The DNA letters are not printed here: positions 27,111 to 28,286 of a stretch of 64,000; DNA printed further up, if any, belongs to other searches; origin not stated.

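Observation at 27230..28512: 1.3-kb low-GC insert inside a high-GC sugar-catabolic operon: EEP nuclease/phosphatase plus unknown 137-aa protein, translationally coupled to the downstream oxidoreductase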

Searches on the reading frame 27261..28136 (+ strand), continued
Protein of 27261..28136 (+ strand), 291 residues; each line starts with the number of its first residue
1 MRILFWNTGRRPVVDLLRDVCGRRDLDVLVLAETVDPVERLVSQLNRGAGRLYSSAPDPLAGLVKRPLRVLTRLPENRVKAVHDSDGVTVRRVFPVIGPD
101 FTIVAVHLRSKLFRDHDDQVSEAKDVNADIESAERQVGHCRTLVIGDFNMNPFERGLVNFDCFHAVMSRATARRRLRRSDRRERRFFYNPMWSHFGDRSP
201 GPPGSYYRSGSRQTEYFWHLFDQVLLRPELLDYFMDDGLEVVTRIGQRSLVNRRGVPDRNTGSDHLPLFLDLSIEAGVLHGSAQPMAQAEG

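Call 39: search_protein_families(library=pfam, proteins=[L015:7579-9552:+, L040:7290-10103:+, L025:3240-5891:+, L045:7253-9643:+, L049:7372-10590:+, L018:6860-7642:+, L029:2080-3888:+, L032:8324-8992:+, L022:2363-3820:+, L022:5124-5993:+], max_evalue=0.001)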
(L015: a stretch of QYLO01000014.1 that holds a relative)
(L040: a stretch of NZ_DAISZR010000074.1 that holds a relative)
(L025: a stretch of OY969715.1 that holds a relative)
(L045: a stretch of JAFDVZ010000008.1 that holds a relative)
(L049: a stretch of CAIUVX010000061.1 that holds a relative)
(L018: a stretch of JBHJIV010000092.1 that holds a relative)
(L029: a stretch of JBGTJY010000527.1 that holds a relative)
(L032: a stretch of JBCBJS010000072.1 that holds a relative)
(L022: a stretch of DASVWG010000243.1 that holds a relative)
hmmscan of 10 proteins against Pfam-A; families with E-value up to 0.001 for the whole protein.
L015:7579-9552:+ (657 aa): 6 families
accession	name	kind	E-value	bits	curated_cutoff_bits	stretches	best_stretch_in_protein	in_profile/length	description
PF09334.17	tRNA-synt_1g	-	3.6e-107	358.9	20.1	2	152-357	179-390/391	tRNA synthetases class I (M)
PF00133.28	tRNA-synt_1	-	1.8e-31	109.8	22.7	2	8-216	30-245/414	tRNA synthetases class I (I, L, M and V)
PF01588.26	tRNA_bind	-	1.8e-25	89.3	27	1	559-654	1-95/96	Putative tRNA binding domain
PF01406.26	tRNA-synt_1e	-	1.5e-15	57.8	27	2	12-119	19-125/301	tRNA synthetases class I (C) catalytic domain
PF19303.5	Anticodon_3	-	5e-15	56.1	23.5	1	375-525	5-151/152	Anticodon binding domain of methionyl tRNA ligase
PF08264.19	Anticodon_1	-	2.1e-10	41.1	25.1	1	381-486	1-106/148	Anticodon-binding domain of tRNA ligase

L040:7290-10103:+ (937 aa): 5 families
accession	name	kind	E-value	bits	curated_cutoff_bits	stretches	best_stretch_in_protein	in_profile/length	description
PF00133.28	tRNA-synt_1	-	2.5e-151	504.6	22.7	1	14-611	2-414/414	tRNA synthetases class I (I, L, M and V)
PF08264.19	Anticodon_1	-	2.2e-42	144.9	25.1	1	654-811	1-147/148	Anticodon-binding domain of tRNA ligase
PF10458.14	Val_tRNA-synt_C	-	5.1e-17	62.3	25.9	1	872-934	3-65/66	Valyl tRNA synthetase tRNA binding arm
PF09334.17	tRNA-synt_1g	-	8.6e-16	58.1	20.1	1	38-175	6-125/391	tRNA synthetases class I (M)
PF13603.12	tRNA-synt_1_2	-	2.8e-08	33.9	25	1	238-285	86-133/185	Leucyl-tRNA synthetase, editing domain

L025:3240-5891:+ (883 aa): 2 families
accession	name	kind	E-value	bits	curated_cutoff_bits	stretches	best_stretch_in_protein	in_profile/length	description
PF12704.14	MacB_PCD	-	5.4e-35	122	27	2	96-316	1-206/207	MacB-like periplasmic core domain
PF02687.27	FtsX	-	1.1e-26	93.7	25.5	2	763-876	2-120/120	FtsX-like permease C-terminal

L045:7253-9643:+ (796 aa): 2 families
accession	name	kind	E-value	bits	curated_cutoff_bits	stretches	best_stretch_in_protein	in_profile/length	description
PF12704.14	MacB_PCD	-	3.1e-34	119.5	27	2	21-235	1-207/207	MacB-like periplasmic core domain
PF02687.27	FtsX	-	1.3e-22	80.6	25.5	2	677-789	3-120/120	FtsX-like permease C-terminal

L049:7372-10590:+ (1072 aa): 11 families
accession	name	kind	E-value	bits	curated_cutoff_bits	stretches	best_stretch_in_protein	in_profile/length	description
PF02786.22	CPSase_L_D2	-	2.6e-112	373.9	19.8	2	128-334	1-210/211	Carbamoyl-phosphate synthase L chain, ATP binding domain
PF25596.1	CPSase_L_D1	-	8.9e-102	335.7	27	2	7-124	2-117/118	Carbamoyl phosphate synthase preATP-grasp domain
PF02787.25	CPSase_L_D3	-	6.6e-26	90.6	26.6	1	427-505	2-79/80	Carbamoyl-phosphate synthetase large chain, oligomerisation domain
PF02142.27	MGS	-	1.7e-23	83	24.1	1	958-1041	4-94/94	MGS-like domain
PF02222.28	ATP-grasp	-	7.2e-13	49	27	1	680-845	2-163/179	ATP-grasp domain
PF07478.18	Dala_Dala_lig_C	-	3.8e-12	46.6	24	1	692-843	13-174/204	D-ala D-ala ligase C-terminus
PF02655.19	ATP-grasp_3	-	1.8e-10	41.6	23.2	1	672-845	2-157/160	ATP-grasp domain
PF15632.11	ATPgrasp_Ter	-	4.6e-08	33.3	29.1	1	805-875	46-113/131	ATP-grasp in the biosynthetic pathway with Ter operon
PF13549.11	ATP-grasp_5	-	8.5e-07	29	27.6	0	676-714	14-52/221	ATP-grasp domain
PF13535.11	ATP-grasp_4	-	3.6e-06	27.1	27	0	164-303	3-151/160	ATP-grasp domain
PF08442.15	ATP-grasp_2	-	0.00048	20.2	29.5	0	136-225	11-116/202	ATP-grasp domain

L018:6860-7642:+ (260 aa): 5 families
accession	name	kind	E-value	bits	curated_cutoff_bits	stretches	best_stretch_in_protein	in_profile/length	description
PF00005.33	ABC_tran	-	1.7e-30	106.8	25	1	25-181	2-136/137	ABC transporter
PF13304.12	AAA_21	-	9.7e-11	42.7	27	1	152-217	236-303/304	AAA domain, putative AbiEii toxin, Type IV TA system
PF13555.12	AAA_29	-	3.7e-05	23.8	27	1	37-55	25-43/61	P-loop containing region of AAA domain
PF03193.22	RsgA_GTPase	-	0.00013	22.3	30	1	34-67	106-139/174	RsgA GTPase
PF01926.29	MMR_HSR1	-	0.00085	19.9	21.9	0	38-78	3-42/113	50S ribosome-binding GTPase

L029:2080-3888:+ (602 aa): 4 families
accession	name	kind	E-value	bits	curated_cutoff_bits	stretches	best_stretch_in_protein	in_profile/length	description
PF00664.28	ABC_membrane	-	5.9e-41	141.4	28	1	29-297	3-273/274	ABC transporter transmembrane region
PF00005.33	ABC_tran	-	9.5e-33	114.1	25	1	360-509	1-137/137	ABC transporter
PF02463.25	SMC_N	-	1.1e-05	25.4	40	0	470-551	123-211/220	RecF/RecN/SMC N terminal domain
PF13555.12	AAA_29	-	0.00043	20.4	27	1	368-390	21-42/61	P-loop containing region of AAA domain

L032:8324-8992:+ (222 aa): 6 families
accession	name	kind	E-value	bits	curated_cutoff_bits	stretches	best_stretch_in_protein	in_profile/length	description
PF00072.30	Response_reg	-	7.5e-23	81.3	30.2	1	12-123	1-110/111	Response regulator receiver domain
PF00196.25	GerE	-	1.1e-19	70.2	23.5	1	161-216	2-57/57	Bacterial regulatory proteins, luxR family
PF08281.18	Sigma70_r4_2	-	5.7e-08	32.7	25.7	1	161-198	10-48/54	Sigma-70, region 4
PF13412.12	HTH_24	-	0.0004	20.4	21.9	1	176-200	17-41/48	Winged helix-turn-helix DNA-binding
PF13384.12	HTH_23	-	0.00045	20.4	24.6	1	167-194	8-35/50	Homeodomain-like domain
PF04545.22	Sigma70_r4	-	0.00049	20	24.1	1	160-204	3-48/50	Sigma-70, region 4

L022:2363-3820:+ (485 aa): 1 family
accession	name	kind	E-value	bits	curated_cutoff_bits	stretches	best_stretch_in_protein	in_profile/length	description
PF00171.27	Aldedh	-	7.4e-135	450.5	23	1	19-470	5-460/461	Aldehyde dehydrogenase family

L022:5124-5993:+ (289 aa): 1 family
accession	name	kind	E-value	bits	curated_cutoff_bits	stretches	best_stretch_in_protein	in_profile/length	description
PF00795.27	CN_hydrolase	-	4.5e-64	216.7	23.2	1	26-269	14-255/256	Carbon-nitrogen hydrolase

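Call 40: search_solved_structures(query=A4, max_evalue=1, show_alignments=1)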
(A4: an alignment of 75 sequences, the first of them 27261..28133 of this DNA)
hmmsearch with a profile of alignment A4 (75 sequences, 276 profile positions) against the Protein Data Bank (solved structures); distinct sequences matched with E-value up to 1: 10.
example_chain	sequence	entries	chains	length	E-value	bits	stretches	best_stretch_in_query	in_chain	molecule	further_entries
3fzi_A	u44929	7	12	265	0.0066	19.1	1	2-145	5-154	Exodeoxyribonuclease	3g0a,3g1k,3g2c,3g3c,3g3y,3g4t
3g91_A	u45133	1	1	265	0.011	18.4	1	2-145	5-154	Exodeoxyribonuclease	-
3w2x_A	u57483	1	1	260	0.023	17.3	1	2-145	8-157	Exodeoxyribonuclease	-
3w2y_A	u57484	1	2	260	0.023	17.3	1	2-145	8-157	Exodeoxyribonuclease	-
2jc4_A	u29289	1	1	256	0.032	16.8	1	1-153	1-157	EXODEOXYRIBONUCLEASE III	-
6fk4_A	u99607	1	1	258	0.033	16.8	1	1-153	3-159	Exodeoxyribonuclease III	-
3g00_A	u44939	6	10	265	0.038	16.6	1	2-77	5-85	Exodeoxyribonuclease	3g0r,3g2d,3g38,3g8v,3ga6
6rvz_A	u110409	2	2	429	0.075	15.6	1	238-269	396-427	Protein angel homolog 2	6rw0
6fk5_A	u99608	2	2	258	0.31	13.6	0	1-75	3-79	NExo D146N | Exodeoxyribonuclease III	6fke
4bts_AU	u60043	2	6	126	0.53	12.8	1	11-95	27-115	40S RIBOSOMAL PROTEIN RPS12E | RIBOSOMAL PROTEIN L7AE CONTAINING PROTEIN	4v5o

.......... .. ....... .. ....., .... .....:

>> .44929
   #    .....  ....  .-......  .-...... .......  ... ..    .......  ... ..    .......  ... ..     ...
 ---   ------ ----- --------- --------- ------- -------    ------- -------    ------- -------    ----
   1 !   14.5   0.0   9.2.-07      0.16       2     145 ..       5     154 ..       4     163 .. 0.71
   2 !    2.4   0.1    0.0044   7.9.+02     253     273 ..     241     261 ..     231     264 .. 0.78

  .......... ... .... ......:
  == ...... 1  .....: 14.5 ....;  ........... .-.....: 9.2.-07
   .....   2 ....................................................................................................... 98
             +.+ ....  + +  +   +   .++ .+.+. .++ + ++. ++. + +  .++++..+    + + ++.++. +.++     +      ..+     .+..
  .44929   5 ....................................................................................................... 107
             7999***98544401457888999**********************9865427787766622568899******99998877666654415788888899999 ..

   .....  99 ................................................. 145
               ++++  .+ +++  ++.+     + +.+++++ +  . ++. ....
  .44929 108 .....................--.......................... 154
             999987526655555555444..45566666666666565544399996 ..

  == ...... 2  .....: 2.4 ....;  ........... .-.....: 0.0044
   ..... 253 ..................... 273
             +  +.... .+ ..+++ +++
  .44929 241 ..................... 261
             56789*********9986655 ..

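Call 48: search_protein_families(library=padloc, alignment_id=A4, max_evalue=0.01)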
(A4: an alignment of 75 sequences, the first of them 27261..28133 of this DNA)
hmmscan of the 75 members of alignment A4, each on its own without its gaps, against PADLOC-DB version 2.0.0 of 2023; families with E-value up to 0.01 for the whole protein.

A. member 1, window:27261-28133:+ (291 aa): 0 families

B. families by the number of members that match (of 75 scanned): 0 families

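Call 50: search_dna_similar(query=window:27261-28133:+, collection=plasmids, mode=protein, max_evalue=1e-8, max_rows=25)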
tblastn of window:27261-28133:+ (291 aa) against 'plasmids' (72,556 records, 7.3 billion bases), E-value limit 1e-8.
Records with a match: 3; places in all: 3; records where one place covers at least 80% of the query: 3.
Best place of each record, by identity: <60% 3.
By first word of the organism name: Bacillus 2; Clostridium 1.
By predicted mobility (MOB-suite, as given by PLSDB): non-mobilizable 2; conjugative 1.
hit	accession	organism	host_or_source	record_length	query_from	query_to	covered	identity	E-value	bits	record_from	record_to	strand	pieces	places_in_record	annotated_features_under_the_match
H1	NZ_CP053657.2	Bacillus cereus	culture,soil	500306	1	276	95%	30.2%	4e-37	146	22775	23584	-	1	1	hypothetical protein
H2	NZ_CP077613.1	Clostridium estertheticum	single colony,bovine feces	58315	1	275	95%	26.2%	2e-23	107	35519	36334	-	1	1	hypothetical protein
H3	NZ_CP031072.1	Bacillus mycoides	cell culture,soil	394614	6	276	93%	26.4%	8e-24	108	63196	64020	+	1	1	hypothetical protein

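Call 51: search_dna_similar(query=window:27261-28133:+, collection=phages, mode=protein, max_evalue=1e-8, max_rows=15)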
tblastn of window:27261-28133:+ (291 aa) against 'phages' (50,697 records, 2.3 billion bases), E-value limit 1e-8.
No match.

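Call 52: get_annotated_region(hit=H1, flank=5000)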
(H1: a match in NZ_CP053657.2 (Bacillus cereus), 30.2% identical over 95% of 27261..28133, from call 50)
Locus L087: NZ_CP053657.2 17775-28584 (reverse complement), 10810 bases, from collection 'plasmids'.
description: Bacillus cereus strain CTMA_1571 plasmid p.1, complete sequence
organism: Bacillus cereus (NCBI taxid 1396)
taxonomy: Bacteria; Bacillota; Bacilli; Bacillales; Bacillaceae; Bacillus; Bacillus cereus
host: -; source: culture,soil; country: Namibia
typing (MOB-suite, as given by PLSDB): non-mobilizable; replicon rep_cluster_125,rep_cluster_1698; mating-pair formation MPF_T
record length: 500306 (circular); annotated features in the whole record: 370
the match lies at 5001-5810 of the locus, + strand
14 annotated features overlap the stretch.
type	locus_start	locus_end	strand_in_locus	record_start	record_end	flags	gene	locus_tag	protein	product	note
CDS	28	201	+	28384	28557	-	-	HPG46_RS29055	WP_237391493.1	hypothetical protein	-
CDS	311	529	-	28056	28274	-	-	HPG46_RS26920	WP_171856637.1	hypothetical protein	-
CDS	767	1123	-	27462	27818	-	-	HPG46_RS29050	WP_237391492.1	hypothetical protein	-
CDS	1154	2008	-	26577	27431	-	-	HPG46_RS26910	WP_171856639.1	hypothetical protein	-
CDS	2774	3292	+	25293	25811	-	-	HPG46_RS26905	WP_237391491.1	hypothetical protein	-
CDS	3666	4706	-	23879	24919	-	-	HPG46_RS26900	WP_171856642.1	DUF4365 domain-containing protein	-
CDS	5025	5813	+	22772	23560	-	-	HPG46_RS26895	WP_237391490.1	hypothetical protein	-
CDS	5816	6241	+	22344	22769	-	-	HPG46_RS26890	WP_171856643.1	hypothetical protein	-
CDS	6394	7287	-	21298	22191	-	-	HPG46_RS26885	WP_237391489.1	site-specific integrase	GO:0015074 - DNA integration [Evidence IEA]; GO:0006310 - DNA recombination [Evidence IEA]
CDS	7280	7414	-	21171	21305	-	-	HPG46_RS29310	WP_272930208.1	hypothetical protein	-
CDS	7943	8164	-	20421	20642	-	-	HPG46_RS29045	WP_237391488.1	hypothetical protein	-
CDS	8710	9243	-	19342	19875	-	-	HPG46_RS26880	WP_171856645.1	hypothetical protein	-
CDS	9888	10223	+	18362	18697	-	-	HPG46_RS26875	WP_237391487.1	recombinase family protein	-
CDS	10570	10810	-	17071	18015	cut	-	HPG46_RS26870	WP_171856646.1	hypothetical protein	-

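Call 65: search_protein_families(library=pfam, alignment_id=A7, max_evalue=0.00001)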
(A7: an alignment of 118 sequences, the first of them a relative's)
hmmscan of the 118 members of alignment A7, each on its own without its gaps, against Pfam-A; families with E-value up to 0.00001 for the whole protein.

A. member 1, L009:4329-5819:+ (497 aa): 1 family
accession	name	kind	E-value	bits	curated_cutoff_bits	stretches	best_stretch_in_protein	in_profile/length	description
PF01208.23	URO-D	-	1.5e-22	80.6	23.9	1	266-481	132-346/346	Uroporphyrinogen decarboxylase (URO-D)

B. families by the number of members that match (of 118 scanned): 117 families (the first 25 are shown)
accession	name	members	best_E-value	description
PF00795.27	CN_hydrolase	3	1.9e-65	Carbon-nitrogen hydrolase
PF00005.33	ABC_tran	3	3.8e-33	ABC transporter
PF00133.28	tRNA-synt_1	3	5.1e-31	tRNA synthetases class I (I, L, M and V)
PF08264.19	Anticodon_1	3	2.8e-20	Anticodon-binding domain of tRNA ligase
PF02091.20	tRNA-synt_2e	2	3.6e-152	Glycyl-tRNA synthetase alpha subunit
PF06007.16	PhnJ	2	1.9e-148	Phosphonate metabolism protein PhnJ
PF09334.17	tRNA-synt_1g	2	4e-101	tRNA synthetases class I (M)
PF00155.27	Aminotran_1_2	2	3.7e-66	Aminotransferase class I and II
PF13603.12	tRNA-synt_1_2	2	4e-55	Leucyl-tRNA synthetase, editing domain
PF00117.34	GATase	2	2.3e-53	Glutamine amidotransferase class-I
PF00988.28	CPSase_sm_chain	2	5e-51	Carbamoyl-phosphate synthase small chain, CPSase domain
PF05685.18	Uma2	2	8.6e-36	Putative restriction endonuclease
PF01042.26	Ribonuc_L-PSP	2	2.8e-30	Endoribonuclease L-PSP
PF13145.12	Rotamase_2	2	3.2e-30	PPIC-type PPIASE domain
PF04055.27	Radical_SAM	2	2.5e-23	Radical SAM superfamily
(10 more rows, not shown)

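Call 66: search_protein_families(library=padloc, alignment_id=A7, max_evalue=0.00001)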
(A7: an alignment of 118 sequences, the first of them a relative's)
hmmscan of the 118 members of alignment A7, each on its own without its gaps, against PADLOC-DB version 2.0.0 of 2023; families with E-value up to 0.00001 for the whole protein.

A. member 1, L009:4329-5819:+ (497 aa): 0 families

B. families by the number of members that match (of 118 scanned): 46 families (the first 25 are shown)
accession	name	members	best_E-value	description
PDLC04140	mad8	4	1.7e-11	mads_8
PDLC04135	mad3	3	9.5e-33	mads_3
PDLC04832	PDC-S03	2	3.1e-27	-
PDLC04834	PDC-S03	2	3.7e-27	-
PDLC04833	PDC-S03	2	9.7e-18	-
PDLC02980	AriA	2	1.4e-11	-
PDLC04030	PD-T4-2_B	2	7e-11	-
PDLC02914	ATPase-Toprim_I-B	2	1.7e-10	-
PDLC04164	AriA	2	7.7e-09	-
PDLC01995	RtcR_PspF2--CARF_AAA_HTH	1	6.4e-104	-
PDLC03920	MkoA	1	1.7e-101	-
PDLC03921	MkoA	1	6.9e-71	-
PDLC01994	RtcR_PspF1--CARF_AAA_HTH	1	1.3e-50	-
PDLC01993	RtcR--CARF_AAA_HTH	1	2.7e-48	-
PDLC04937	PDC-S15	1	2.6e-39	-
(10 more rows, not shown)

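Call 68: find_encoding_contigs(protein=P0042, flank=6000, max_places=2)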
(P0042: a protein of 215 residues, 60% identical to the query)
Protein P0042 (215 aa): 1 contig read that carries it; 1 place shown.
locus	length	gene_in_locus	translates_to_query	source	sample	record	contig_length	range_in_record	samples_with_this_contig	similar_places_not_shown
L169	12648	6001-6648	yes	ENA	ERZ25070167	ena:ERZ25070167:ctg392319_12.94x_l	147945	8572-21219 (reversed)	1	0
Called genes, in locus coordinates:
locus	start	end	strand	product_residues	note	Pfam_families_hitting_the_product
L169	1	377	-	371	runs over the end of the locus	PF08450:SGL (faint), PF01436:NHL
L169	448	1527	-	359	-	-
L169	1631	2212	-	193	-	PF18306:LDcluster4, PF03641:Lysine_decarbox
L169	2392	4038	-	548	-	PF05681:Fumerase, PF05683:Fumerase_C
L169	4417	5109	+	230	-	PF13795:HupE_UreJ_2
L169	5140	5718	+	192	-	-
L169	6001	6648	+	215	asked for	-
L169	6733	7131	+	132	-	-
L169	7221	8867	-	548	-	PF04389:Peptidase_M28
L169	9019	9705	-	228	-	PF02230:Abhydrolase_2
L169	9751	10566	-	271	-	PF13709:DUF4159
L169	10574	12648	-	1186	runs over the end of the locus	PF13779:DUF4175 (weak)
